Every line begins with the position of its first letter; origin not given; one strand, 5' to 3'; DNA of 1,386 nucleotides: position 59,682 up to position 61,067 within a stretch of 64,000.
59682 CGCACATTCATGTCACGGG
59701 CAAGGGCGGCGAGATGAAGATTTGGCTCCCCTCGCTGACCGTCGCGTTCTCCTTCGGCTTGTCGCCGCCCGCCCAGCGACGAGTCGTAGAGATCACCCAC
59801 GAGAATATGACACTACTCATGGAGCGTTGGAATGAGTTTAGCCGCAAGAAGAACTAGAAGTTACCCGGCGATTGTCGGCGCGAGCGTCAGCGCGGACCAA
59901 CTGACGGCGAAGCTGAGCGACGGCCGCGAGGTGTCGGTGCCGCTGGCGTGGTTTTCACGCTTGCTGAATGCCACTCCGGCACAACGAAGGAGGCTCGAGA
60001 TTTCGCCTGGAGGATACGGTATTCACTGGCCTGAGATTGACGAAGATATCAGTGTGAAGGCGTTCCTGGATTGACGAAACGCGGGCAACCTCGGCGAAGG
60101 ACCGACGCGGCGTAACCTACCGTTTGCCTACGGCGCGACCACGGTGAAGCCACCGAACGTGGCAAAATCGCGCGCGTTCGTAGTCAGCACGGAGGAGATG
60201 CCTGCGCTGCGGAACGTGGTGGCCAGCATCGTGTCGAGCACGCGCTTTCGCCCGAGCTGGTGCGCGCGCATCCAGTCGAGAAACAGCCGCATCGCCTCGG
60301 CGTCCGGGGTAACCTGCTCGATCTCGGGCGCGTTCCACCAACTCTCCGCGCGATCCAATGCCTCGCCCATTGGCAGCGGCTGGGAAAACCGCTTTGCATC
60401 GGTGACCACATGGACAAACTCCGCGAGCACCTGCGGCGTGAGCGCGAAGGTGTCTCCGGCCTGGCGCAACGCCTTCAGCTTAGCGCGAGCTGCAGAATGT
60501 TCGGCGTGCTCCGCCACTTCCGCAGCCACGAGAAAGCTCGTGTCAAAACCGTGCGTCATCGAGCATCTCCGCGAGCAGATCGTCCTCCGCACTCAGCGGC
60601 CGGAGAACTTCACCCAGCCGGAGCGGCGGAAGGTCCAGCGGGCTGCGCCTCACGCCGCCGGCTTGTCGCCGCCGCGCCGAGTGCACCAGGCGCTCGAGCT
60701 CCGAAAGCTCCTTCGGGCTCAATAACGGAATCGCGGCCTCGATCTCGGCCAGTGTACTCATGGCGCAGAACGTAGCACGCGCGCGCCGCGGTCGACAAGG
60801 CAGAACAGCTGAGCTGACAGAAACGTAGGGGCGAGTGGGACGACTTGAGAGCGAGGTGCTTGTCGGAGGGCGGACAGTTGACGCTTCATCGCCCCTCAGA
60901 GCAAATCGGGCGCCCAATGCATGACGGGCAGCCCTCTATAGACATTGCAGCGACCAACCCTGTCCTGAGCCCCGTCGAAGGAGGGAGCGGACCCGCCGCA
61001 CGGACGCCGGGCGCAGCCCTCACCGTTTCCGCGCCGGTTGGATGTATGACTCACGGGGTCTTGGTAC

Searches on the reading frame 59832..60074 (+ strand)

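Call 5: search_protein_families(library=pfam, proteins=[window:59832-60074:+], max_evalue=1)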
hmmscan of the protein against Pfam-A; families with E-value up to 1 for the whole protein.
window:59832-60074:+ (80 aa): 2 families
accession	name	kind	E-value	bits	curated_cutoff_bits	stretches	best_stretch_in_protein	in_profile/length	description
PF10387.14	DUF2442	-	8.1e-22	77.7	23.9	1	18-79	5-67/72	Protein of unknown function (DUF2442)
PF09285.17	Elong-fact-P_C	-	0.27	11.4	25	1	11-38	9-36/56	Elongation factor P, C-terminal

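Call 87: search_protein_families(library=padloc, proteins=[window:59832-60074:+], max_evalue=0.001)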
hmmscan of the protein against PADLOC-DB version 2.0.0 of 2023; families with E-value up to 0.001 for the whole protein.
window:59832-60074:+ (80 aa): 0 families

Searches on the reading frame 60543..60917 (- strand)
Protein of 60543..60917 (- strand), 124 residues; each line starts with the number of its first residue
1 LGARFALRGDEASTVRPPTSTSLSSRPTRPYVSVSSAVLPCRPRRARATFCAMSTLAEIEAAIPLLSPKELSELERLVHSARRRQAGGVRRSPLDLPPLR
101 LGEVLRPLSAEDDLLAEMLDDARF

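Call 5: search_protein_families(library=pfam, proteins=[window:60543-60917:-], max_evalue=1)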
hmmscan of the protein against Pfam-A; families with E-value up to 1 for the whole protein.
window:60543-60917:- (124 aa): 1 family
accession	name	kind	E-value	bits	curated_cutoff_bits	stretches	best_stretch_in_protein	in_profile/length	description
PF03980.19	Nnf1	-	0.056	14.2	23.7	1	70-116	34-74/110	Nnf1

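Call 87: search_protein_families(library=padloc, proteins=[window:60543-60917:-], max_evalue=0.001)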
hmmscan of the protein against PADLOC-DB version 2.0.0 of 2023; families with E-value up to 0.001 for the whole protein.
window:60543-60917:- (124 aa): 0 families
